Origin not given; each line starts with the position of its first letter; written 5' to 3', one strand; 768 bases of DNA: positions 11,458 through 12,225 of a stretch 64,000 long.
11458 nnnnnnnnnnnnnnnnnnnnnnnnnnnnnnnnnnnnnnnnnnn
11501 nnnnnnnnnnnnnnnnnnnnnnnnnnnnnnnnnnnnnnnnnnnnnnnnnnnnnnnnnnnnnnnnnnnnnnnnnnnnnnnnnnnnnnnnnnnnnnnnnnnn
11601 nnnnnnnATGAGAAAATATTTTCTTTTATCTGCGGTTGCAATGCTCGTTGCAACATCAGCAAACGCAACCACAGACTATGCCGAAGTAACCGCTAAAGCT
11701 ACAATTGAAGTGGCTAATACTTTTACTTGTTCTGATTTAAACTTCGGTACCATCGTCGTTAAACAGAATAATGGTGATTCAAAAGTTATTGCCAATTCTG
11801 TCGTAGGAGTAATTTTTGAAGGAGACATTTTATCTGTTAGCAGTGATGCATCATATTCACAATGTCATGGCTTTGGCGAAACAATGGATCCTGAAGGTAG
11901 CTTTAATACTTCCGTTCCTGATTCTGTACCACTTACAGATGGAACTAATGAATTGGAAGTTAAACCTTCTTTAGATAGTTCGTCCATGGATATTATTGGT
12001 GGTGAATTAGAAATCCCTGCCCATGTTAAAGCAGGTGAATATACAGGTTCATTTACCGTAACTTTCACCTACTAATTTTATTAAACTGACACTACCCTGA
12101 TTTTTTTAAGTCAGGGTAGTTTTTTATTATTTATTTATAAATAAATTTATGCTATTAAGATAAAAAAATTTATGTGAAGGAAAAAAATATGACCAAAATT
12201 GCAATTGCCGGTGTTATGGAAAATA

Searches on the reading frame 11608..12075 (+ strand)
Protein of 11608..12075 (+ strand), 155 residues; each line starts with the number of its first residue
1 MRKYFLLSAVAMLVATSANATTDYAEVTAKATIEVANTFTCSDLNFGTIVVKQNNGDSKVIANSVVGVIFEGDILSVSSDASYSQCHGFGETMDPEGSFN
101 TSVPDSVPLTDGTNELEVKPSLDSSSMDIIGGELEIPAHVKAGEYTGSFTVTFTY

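Call 13: search_protein_families(library=pfam, proteins=[window:11608-12075:+], max_evalue=1)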
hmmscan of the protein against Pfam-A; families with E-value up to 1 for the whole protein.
window:11608-12075:+ (155 aa): 2 families
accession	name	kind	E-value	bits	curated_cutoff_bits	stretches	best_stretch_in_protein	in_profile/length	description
PF14352.11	DUF4402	-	4.5e-10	40.7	25.2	1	42-155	7-129/129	Domain of unknown function (DUF4402)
PF22680.2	Glyco_hydro_123_N_2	-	0.081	13.2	27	1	111-152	101-141/142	Glycoside hydrolase 123 N-terminal domain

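Call 14: search_protein_families(library=ncbifam, proteins=[window:11608-12075:+], max_evalue=1)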
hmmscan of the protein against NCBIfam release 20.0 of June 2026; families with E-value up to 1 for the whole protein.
window:11608-12075:+ (155 aa): 0 families

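Call 26: find_homologous_proteins(query=window:11608-12075:+, max_evalue=0.001)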
Query window:11608-12075:+ (155 aa): 167 proteins with E <= 0.001 among 213 candidates; the best 120 are listed.
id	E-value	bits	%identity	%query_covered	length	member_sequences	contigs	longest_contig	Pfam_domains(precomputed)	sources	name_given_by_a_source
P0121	8.9e-94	328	100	100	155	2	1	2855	PF14352.12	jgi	-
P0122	4.3e-37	145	56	100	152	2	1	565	-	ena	-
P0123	2.3e-35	139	53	100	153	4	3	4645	PF14352.12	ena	-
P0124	4.7e-34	135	53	100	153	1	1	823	PF14352.12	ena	-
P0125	8.2e-34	134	55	100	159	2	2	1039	PF14352.12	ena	-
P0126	1.4e-33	133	53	100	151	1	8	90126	-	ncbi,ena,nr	ncbi:MAG: DUF4402 domain-containing protein [Alphaproteobacteria bacterium]|nr:DUF4402 domain-contai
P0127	2.0e-33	133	53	100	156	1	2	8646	PF14352.12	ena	-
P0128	2.6e-33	133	54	98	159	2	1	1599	PF14352.12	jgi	-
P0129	8.7e-33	131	52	99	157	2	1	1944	-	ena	-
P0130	1.2e-32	130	57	100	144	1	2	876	-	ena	-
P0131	1.8e-32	130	52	100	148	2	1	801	PF14352.12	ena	-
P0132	2.1e-32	130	53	100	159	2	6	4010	PF14352.12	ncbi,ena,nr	ncbi:MAG: DUF4402 domain-containing protein [Alphaproteobacteria bacterium]|nr:DUF4402 domain-contai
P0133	2.3e-32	130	52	100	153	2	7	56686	-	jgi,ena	-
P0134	3.6e-32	129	52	99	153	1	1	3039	PF14352.12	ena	-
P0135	5.7e-32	128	50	100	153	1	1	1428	-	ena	-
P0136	6.4e-32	128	54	100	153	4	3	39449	PF14352.12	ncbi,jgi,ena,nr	ncbi:MAG: hypothetical protein E7016_03865 [Alphaproteobacteria bacterium]|nr:hypothetical protein [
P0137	6.8e-32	128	53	100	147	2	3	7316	PF14352.12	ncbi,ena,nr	ncbi:MAG: DUF4402 domain-containing protein [Alphaproteobacteria bacterium]|nr:DUF4402 domain-contai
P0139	1.2e-31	127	51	98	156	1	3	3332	PF14352.12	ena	-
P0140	1.3e-31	127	52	100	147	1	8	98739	PF14352.12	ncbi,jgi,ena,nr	ncbi:MAG: DUF4402 domain-containing protein [Alphaproteobacteria bacterium]|nr:DUF4402 domain-contai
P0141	1.8e-31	127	54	100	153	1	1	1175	PF14352.12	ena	-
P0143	5.9e-31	125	53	100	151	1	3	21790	PF14352.12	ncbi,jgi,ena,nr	ncbi:MAG: DUF4402 domain-containing protein [Alphaproteobacteria bacterium]|nr:DUF4402 domain-contai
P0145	7.3e-31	125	52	100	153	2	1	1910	PF14352.12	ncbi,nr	ncbi:MAG: DUF4402 domain-containing protein [Alphaproteobacteria bacterium]|nr:DUF4402 domain-contai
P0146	8.6e-31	124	50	100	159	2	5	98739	-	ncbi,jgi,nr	ncbi:MAG: hypothetical protein E7016_00775 [Alphaproteobacteria bacterium]|nr:hypothetical protein [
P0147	2.0e-30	123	51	100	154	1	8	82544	PF14352.12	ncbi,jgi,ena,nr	ncbi:MAG: DUF4402 domain-containing protein [Alphaproteobacteria bacterium]|nr:DUF4402 domain-contai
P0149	2.7e-30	123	51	99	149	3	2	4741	PF14352.12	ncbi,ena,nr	ncbi:MAG: DUF4402 domain-containing protein [Alphaproteobacteria bacterium]|nr:DUF4402 domain-contai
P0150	3.3e-30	123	50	100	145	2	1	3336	PF14352.12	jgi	-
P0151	6.6e-30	122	46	100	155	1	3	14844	PF14352.12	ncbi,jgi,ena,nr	ncbi:MAG: DUF4402 domain-containing protein [Alphaproteobacteria bacterium]|nr:DUF4402 domain-contai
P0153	9.7e-30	121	48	100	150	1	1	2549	PF14352.12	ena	-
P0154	1.3e-29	121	50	100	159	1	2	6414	PF14352.12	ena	-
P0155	1.9e-29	120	49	98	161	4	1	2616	PF14352.12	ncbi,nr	ncbi:MAG: DUF4402 domain-containing protein [Alphaproteobacteria bacterium]|nr:DUF4402 domain-contai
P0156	2.0e-29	120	51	100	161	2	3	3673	PF14352.12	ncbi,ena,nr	ncbi:MAG: DUF4402 domain-containing protein [Alphaproteobacteria bacterium]|nr:DUF4402 domain-contai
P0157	2.1e-29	120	49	100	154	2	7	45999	PF14352.12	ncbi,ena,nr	ncbi:MAG: DUF4402 domain-containing protein [Alphaproteobacteria bacterium]|nr:DUF4402 domain-contai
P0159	4.1e-29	119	49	100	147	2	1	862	PF14352.12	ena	-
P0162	6.2e-29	118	48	100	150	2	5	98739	PF14352.12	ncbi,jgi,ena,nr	ncbi:MAG: hypothetical protein E7016_00930 [Alphaproteobacteria bacterium]|nr:hypothetical protein [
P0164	7.1e-29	118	50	100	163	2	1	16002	PF14352.12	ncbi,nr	ncbi:MAG: DUF4402 domain-containing protein [Alphaproteobacteria bacterium]|nr:DUF4402 domain-contai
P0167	8.6e-29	118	44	90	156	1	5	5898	PF14352.12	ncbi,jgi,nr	ncbi:MAG: DUF4402 domain-containing protein [Alphaproteobacteria bacterium]|nr:DUF4402 domain-contai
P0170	1.3e-28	117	51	100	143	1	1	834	PF14352.12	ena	-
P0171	1.4e-28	117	50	100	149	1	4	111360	PF14352.12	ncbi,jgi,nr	ncbi:MAG: hypothetical protein E7016_04995 [Alphaproteobacteria bacterium]|nr:hypothetical protein [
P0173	2.4e-28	116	47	99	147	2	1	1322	PF14352.12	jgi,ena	-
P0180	1.0e-27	114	48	100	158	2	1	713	PF14352.12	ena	-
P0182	1.6e-27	114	46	100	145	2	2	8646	PF14352.12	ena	-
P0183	1.7e-27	114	49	100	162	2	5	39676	PF14352.12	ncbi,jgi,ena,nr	ncbi:MAG: DUF4402 domain-containing protein [Alphaproteobacteria bacterium]|nr:DUF4402 domain-contai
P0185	2.0e-27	114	48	100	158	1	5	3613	PF14352.12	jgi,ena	-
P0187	3.4e-27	113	52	100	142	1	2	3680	PF14352.12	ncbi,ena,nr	ncbi:MAG: hypothetical protein IJF12_00965 [Alphaproteobacteria bacterium]|nr:hypothetical protein [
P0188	4.7e-27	112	48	100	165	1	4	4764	PF14352.12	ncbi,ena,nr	ncbi:MAG: DUF4402 domain-containing protein [Alphaproteobacteria bacterium]|nr:DUF4402 domain-contai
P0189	5.9e-27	112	48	100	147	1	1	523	PF14352.12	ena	-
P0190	8.1e-27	112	46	99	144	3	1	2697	PF14352.12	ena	-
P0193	1.2e-26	111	48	100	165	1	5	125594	PF14352.12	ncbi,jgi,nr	ncbi:MAG: DUF4402 domain-containing protein [Alphaproteobacteria bacterium]|nr:DUF4402 domain-contai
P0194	1.3e-26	111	48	98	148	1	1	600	PF14352.12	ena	-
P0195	1.5e-26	111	45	100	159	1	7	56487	PF14352.12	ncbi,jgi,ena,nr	ncbi:MAG: DUF4402 domain-containing protein [Alphaproteobacteria bacterium]|nr:DUF4402 domain-contai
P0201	3.8e-26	109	52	100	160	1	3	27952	PF14352.12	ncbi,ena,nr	ncbi:MAG: DUF4402 domain-containing protein [Alphaproteobacteria bacterium]|nr:DUF4402 domain-contai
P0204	6.7e-26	109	44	100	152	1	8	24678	PF14352.12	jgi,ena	-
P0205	7.5e-26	108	45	100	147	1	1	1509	PF14352.12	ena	-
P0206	1.1e-25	108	48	98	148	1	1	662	PF14352.12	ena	-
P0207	1.2e-25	108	48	100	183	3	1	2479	PF14352.12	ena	-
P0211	2.4e-25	107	42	99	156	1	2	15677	PF14352.12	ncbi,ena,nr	ncbi:MAG: DUF4402 domain-containing protein [Alphaproteobacteria bacterium]|nr:DUF4402 domain-contai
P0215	3.3e-25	106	45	100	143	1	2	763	PF14352.12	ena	-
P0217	3.4e-25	106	47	94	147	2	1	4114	PF14352.12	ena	-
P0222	8.7e-25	105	47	100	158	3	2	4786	PF14352.12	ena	-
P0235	9.6e-24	102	47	92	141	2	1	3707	PF14352.12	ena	-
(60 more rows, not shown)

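Call 39: predict_structure(alignment_id=A3)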
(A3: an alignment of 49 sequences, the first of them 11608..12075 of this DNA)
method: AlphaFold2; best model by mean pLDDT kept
length: 155 residues; sequences in the alignment: 49
mean_pLDDT: 84.5   pTM: 0.71
mean pLDDT of the five models: 84.5, 83.9, 83.2, 82.6, 81.7
residues with pLDDT >= 90: 90; 70-90: 30; 50-70: 29; < 50: 6
segments of 3 or more residues with pLDDT < 50: none
pLDDT, mean of each block of 10 residues (from residue 1): 56 51 67 80 96 98 94 95 85 68 96 97 89 98 97 86
secondary structure, 60 per line:
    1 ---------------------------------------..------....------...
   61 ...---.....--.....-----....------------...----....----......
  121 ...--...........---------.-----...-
elements in order: E48-51 E58-63 E67-71 E74-78 E84-87 E100-102 E107-110 E115-123 E126-136 E152-154

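Call 46: find_encoding_contigs(protein=P0146, flank=10000, max_places=2)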
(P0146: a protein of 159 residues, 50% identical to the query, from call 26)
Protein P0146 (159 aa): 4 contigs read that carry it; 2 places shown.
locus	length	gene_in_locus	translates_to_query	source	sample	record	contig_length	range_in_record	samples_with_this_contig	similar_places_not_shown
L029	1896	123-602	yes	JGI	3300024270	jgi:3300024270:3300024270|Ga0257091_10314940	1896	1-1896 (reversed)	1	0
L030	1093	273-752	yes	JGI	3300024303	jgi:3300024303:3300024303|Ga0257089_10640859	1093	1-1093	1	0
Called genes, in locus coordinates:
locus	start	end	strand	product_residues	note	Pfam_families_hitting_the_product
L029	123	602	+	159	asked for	-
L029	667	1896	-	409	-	?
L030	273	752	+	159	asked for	-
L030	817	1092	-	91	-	PF05362:Lon_C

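Call 47: find_encoding_contigs(protein=P0162, flank=10000, max_places=2)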
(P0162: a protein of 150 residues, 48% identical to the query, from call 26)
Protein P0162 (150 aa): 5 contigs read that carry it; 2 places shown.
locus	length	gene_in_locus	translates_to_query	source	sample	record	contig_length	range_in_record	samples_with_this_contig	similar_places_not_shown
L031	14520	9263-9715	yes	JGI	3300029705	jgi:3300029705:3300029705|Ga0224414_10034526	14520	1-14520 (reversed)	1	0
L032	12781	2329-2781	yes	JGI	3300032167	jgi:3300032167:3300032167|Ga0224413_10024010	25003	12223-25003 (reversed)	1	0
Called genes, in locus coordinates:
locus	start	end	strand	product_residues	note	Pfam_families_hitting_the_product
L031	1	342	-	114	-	?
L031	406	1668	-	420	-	PF04794:YdjC, PF04138:GtrA_DPMS_TM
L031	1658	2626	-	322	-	PF00535:Glycos_transf_2, PF10111:Glyco_tranf_2_2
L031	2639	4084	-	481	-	PF13231:PMT_2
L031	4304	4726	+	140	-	-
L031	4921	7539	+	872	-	PF00171:Aldedh, PF00465:Fe-ADH, PF13685:Fe-ADH_2 (weak), PF25137:ADH_Fe_C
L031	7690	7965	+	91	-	PF01381:HTH_3 (weak)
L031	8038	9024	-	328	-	-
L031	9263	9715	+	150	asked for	PF14352:DUF4402 (faint)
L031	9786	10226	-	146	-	PF02590:SPOUT_MTase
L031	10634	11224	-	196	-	PF00800:PDT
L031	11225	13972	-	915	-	PF02739:5_3_exonuc_N, PF01367:5_3_exonuc, PF01612:DNA_pol_A_exo1, PF00476:DNA_pol_A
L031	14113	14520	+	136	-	?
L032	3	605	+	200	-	?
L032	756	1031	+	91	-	PF01381:HTH_3 (weak)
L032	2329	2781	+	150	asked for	PF14352:DUF4402 (faint)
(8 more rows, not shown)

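Call 88: search_solved_structures(query=A3, max_evalue=10, show_alignments=2)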
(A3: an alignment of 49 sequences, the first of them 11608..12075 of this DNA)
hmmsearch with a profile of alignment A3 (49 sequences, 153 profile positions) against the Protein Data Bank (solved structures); distinct sequences matched with E-value up to 10: 0.

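Call 89: search_dna_similar(query=window:11608-12075:+, collection=plasmids, mode=protein, max_evalue=0.01, max_rows=10)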
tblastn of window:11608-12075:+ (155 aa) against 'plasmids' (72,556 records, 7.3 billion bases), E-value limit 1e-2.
Records with a match: 1; places in all: 1; records where one place covers at least 80% of the query: 1.
Best place of each record, by identity: <60% 1.
By first word of the organism name: Novosphingobium 1.
By predicted mobility (MOB-suite, as given by PLSDB): conjugative 1.
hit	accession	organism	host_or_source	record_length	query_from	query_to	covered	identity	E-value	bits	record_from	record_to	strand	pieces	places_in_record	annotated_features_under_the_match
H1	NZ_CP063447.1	Novosphingobium sp. ES2-1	mixed culture,activated sludge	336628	23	155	86%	31.4%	1e-6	54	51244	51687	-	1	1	DUF4402 domain-containing protein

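Call 91: get_annotated_region(hit=H1, flank=8000)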
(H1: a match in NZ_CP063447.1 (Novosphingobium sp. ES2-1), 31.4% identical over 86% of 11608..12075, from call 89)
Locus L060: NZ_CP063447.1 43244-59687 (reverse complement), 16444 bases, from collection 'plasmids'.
description: Novosphingobium sp. ES2-1 plasmid p2, complete sequence
organism: Novosphingobium sp. ES2-1 (NCBI taxid 2780074)
taxonomy: Bacteria; Pseudomonadota; Alphaproteobacteria; Sphingomonadales; Sphingomonadaceae; Novosphingobium; Novosphingobium sp. ES2-1
host: -; source: mixed culture,activated sludge; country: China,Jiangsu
typing (MOB-suite, as given by PLSDB): conjugative; relaxase MOBF; mating-pair formation MPF_F
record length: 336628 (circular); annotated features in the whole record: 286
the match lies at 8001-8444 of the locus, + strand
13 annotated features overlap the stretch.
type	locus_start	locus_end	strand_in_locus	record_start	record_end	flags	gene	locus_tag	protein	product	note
CDS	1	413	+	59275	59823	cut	-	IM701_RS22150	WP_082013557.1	hypothetical protein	-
CDS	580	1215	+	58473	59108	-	-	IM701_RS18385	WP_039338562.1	class I SAM-dependent methyltransferase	-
CDS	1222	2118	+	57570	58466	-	-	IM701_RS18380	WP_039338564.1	glycosyltransferase family 2 protein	-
CDS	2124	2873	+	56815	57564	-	-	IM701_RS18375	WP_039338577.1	glycosyltransferase family 2 protein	-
CDS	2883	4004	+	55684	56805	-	gmd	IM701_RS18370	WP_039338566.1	GDP-mannose 4,6-dehydratase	GO:0000271 - polysaccharide biosynthetic process [Evidence IEA]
CDS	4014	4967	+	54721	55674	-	-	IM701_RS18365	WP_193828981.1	GDP-L-fucose synthase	-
CDS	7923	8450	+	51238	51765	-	-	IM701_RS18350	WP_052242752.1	DUF4402 domain-containing protein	-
CDS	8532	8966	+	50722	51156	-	-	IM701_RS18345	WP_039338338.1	hypothetical protein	-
CDS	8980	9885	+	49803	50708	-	-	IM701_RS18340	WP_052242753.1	molecular chaperone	-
CDS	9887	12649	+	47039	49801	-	-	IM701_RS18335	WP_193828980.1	hypothetical protein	-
CDS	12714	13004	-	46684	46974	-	-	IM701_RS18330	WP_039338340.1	hypothetical protein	-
CDS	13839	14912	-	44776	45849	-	-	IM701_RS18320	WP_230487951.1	GGDEF domain-containing protein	-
CDS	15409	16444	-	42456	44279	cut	glmS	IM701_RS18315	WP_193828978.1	glutamine--fructose-6-phosphate transaminase (isomerizing)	GO:0006040 - amino sugar metabolic process [Evidence IEA]; GO:0009252 - peptidoglycan biosynthetic process [Evidence ...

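Call 92: search_protein_families(library=pfam, proteins=[L060:7923-8450:+, L060:8532-8966:+, L060:8980-9885:+, L060:9887-12649:+], max_evalue=0.01)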
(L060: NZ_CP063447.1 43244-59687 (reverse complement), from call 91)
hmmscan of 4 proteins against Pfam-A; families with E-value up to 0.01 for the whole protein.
L060:7923-8450:+ (175 aa): 1 family
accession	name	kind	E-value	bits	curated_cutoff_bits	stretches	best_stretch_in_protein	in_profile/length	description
PF14352.11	DUF4402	-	1.8e-30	106.6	25.2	1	43-174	1-129/129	Domain of unknown function (DUF4402)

L060:8532-8966:+ (144 aa): 0 families

L060:8980-9885:+ (301 aa): 1 family
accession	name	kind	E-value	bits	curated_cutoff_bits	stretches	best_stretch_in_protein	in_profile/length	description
PF00345.26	PapD_N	-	2.7e-08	34.3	23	1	50-87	2-39/126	Pili and flagellar-assembly chaperone, PapD N-terminal domain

L060:9887-12649:+ (920 aa): 1 family
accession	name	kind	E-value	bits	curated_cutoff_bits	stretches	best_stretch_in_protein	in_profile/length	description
PF17210.9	SdrD_B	-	2.3e-07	31.4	29.7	0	833-880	20-68/112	SdrD B-like domain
